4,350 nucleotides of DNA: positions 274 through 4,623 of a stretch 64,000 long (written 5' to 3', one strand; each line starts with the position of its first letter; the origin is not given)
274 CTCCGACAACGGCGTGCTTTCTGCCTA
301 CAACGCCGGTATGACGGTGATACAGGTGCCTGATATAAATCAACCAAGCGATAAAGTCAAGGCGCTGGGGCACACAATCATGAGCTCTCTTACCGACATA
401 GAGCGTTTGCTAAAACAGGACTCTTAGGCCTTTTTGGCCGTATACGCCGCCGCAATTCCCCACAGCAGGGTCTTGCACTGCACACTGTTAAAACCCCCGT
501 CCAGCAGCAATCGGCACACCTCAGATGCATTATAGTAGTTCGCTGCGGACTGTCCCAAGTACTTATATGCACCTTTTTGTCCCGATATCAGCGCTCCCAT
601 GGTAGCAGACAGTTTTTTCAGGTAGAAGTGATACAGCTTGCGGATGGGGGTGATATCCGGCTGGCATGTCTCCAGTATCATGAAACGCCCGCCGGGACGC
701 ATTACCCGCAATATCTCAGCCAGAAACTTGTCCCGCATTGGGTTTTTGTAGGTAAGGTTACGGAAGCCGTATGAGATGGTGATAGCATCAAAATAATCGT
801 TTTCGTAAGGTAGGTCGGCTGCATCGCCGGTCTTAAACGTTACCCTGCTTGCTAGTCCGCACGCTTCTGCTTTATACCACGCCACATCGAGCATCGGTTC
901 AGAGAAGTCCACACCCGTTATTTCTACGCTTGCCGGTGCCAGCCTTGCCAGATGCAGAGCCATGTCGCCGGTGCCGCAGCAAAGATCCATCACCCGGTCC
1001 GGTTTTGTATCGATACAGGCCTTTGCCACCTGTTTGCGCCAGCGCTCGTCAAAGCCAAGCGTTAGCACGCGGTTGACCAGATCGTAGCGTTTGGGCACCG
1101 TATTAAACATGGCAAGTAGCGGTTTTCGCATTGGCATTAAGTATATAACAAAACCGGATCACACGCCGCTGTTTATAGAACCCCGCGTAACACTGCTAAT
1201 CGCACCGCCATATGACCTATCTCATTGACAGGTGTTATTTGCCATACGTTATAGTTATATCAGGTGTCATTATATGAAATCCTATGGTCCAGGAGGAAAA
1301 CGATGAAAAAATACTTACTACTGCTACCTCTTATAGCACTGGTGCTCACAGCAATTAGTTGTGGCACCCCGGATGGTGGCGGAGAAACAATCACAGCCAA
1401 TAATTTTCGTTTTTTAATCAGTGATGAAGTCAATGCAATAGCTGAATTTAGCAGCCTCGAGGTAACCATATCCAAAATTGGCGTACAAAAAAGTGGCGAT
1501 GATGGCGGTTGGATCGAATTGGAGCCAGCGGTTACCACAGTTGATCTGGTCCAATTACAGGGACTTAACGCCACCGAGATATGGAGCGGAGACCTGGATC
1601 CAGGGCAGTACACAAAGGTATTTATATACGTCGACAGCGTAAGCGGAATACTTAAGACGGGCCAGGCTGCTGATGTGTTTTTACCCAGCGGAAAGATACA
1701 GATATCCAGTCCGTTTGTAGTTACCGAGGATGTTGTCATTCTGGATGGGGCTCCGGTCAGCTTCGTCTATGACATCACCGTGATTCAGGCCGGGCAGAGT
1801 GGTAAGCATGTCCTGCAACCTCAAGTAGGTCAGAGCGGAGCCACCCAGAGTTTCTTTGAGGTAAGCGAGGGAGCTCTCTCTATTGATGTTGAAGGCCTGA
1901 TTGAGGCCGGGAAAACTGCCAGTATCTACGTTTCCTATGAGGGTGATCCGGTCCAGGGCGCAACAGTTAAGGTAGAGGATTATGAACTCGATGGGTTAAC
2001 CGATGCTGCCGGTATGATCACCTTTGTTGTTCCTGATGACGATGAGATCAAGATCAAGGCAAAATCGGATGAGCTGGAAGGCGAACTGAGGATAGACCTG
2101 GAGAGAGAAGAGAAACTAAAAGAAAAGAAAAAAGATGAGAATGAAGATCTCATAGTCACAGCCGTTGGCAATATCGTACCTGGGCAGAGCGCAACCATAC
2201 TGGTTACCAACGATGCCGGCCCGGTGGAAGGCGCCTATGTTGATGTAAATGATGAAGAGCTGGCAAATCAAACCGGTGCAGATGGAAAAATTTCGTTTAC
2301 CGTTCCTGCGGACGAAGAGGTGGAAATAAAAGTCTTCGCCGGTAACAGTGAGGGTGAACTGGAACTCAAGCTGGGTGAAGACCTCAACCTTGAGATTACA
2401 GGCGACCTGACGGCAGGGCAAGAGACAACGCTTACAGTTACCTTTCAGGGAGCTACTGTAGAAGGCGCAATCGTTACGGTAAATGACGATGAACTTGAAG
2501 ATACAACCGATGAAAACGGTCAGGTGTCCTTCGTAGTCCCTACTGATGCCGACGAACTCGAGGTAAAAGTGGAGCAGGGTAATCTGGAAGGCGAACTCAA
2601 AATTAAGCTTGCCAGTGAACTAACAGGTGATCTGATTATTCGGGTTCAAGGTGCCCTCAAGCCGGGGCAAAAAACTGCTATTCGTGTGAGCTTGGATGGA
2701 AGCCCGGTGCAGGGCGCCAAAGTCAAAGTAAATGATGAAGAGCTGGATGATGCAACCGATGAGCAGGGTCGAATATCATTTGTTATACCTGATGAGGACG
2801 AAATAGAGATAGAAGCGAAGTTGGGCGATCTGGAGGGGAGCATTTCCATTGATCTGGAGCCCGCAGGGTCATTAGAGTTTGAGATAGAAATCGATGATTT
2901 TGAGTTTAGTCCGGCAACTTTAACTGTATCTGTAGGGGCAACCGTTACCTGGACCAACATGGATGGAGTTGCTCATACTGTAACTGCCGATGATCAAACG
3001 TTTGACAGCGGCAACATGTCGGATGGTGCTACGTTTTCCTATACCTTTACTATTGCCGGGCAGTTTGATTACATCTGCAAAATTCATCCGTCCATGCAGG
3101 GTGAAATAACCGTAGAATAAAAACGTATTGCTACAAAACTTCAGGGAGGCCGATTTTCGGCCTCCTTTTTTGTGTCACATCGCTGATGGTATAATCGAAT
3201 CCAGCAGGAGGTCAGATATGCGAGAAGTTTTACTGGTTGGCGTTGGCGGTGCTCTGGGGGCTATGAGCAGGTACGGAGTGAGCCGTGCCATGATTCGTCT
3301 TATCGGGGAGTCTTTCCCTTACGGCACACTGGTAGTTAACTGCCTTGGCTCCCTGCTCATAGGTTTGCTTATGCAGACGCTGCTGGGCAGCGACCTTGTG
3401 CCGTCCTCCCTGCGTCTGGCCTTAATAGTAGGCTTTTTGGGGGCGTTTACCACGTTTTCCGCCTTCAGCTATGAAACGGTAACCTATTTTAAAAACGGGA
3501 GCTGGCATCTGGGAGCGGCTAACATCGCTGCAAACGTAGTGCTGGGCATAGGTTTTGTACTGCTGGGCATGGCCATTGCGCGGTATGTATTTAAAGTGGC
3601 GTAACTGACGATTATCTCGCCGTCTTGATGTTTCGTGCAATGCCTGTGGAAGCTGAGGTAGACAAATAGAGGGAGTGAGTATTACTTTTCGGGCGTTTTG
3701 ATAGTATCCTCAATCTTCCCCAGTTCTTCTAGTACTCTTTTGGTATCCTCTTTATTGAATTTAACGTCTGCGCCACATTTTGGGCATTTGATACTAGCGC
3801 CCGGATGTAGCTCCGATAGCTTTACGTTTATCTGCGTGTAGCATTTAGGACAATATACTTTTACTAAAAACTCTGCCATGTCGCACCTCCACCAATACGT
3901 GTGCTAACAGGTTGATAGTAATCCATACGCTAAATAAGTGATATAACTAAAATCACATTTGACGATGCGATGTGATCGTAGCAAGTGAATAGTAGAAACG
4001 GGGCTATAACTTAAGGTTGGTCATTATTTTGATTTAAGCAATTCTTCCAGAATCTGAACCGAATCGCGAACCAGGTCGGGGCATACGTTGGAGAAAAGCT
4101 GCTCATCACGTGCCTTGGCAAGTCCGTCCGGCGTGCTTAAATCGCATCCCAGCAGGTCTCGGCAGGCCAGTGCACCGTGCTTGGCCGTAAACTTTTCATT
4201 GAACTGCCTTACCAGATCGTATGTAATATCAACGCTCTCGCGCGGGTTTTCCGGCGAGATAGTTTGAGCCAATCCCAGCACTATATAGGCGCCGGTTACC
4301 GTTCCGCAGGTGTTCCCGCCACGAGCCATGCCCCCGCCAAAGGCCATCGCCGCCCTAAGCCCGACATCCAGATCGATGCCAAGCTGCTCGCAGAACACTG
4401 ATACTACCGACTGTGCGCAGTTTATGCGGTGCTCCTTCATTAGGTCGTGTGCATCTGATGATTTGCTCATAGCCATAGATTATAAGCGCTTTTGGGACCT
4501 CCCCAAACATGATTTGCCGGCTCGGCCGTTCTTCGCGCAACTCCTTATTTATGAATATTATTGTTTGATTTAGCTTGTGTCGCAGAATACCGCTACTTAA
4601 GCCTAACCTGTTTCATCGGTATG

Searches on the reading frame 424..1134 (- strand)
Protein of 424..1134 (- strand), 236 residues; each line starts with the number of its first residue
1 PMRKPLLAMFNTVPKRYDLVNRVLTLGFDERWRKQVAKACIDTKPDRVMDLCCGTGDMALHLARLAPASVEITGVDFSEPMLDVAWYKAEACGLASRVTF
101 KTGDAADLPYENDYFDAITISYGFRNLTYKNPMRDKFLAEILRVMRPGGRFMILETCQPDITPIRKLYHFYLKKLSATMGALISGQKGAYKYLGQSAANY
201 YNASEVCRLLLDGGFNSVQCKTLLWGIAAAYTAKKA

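Call 96: search_protein_families(library=pfam, proteins=[window:424-1134:-], max_evalue=0.00001)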
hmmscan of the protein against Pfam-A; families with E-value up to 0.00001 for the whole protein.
window:424-1134:- (236 aa): 7 families
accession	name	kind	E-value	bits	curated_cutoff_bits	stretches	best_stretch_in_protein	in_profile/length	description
PF01209.24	Ubie_methyltran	-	1.5e-53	182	20.1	1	8-235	11-233/233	ubiE/COQ5 methyltransferase family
PF13649.12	Methyltransf_25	-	1.4e-22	80.6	27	1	48-149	1-97/97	Methyltransferase domain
PF08241.18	Methyltransf_11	-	1.5e-19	70.9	21.2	1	50-153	2-95/95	Methyltransferase domain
PF13847.12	Methyltransf_31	-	2.4e-19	69.9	27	1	44-157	3-113/145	Methyltransferase domain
PF08242.18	Methyltransf_12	-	2.9e-12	47.6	30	1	49-151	1-98/98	Methyltransferase domain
PF13489.12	Methyltransf_23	-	4.3e-11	43.3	27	1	31-218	8-162/164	Methyltransferase domain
PF01170.24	UPF0020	-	8.8e-06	26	22.3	0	68-156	75-167/197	RMKL-like, methyltransferase domain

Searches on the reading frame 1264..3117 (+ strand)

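Call 96: search_protein_families(library=pfam, proteins=[window:1264-3117:+], max_evalue=0.00001)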
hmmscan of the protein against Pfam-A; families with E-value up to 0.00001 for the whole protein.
window:1264-3117:+ (618 aa): 6 families
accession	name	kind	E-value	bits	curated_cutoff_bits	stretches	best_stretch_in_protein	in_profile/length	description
PF14321.11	DUF4382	-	6.4e-13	49.5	25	1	48-186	4-136/136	Domain of unknown function (DUF4382)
PF10670.15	DUF4198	-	1.2e-12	48.9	34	0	377-427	133-197/209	Domain of unknown function (DUF4198)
PF00127.26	Copper-bind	-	3.5e-10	40.6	21.2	1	539-618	5-99/99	Copper binding proteins, plastocyanin/azurin family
PF13715.12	CarbopepD_reg_2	-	4.1e-10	40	32.2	0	226-283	10-68/88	CarboxypepD_reg-like domain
PF13473.12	Cupredoxin_1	-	3.8e-09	36.9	27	1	536-617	20-104/104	Cupredoxin-like domain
PF05688.17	BIg21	-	8.6e-06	26.7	27.4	0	429-488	43-103/109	Bacterial Immunoglobulin-like 21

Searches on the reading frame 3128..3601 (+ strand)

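Call 96: search_protein_families(library=pfam, proteins=[window:3128-3601:+], max_evalue=0.00001)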
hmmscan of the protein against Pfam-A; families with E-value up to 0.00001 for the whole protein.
window:3128-3601:+ (158 aa): 1 family
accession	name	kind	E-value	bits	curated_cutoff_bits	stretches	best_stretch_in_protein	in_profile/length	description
PF02537.21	CRCB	-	1.8e-27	96.1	32.9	1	35-148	1-103/103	CrcB-like protein, Camphor Resistance (CrcB)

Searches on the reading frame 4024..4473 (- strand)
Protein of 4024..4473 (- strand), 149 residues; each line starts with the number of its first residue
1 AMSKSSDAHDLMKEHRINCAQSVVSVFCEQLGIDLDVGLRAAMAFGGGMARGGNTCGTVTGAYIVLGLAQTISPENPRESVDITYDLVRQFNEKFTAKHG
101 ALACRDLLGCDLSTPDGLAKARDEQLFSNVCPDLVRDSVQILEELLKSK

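Call 96: search_protein_families(library=pfam, proteins=[window:4024-4473:-], max_evalue=0.00001)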
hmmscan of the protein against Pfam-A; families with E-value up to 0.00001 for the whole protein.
window:4024-4473:- (149 aa): 1 family
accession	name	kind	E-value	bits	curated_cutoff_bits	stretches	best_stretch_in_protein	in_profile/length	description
PF09719.15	C_GCAxxG_C_C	-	3.7e-28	98.4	27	1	18-145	2-118/118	Putative redox-active protein (C_GCAxxG_C_C)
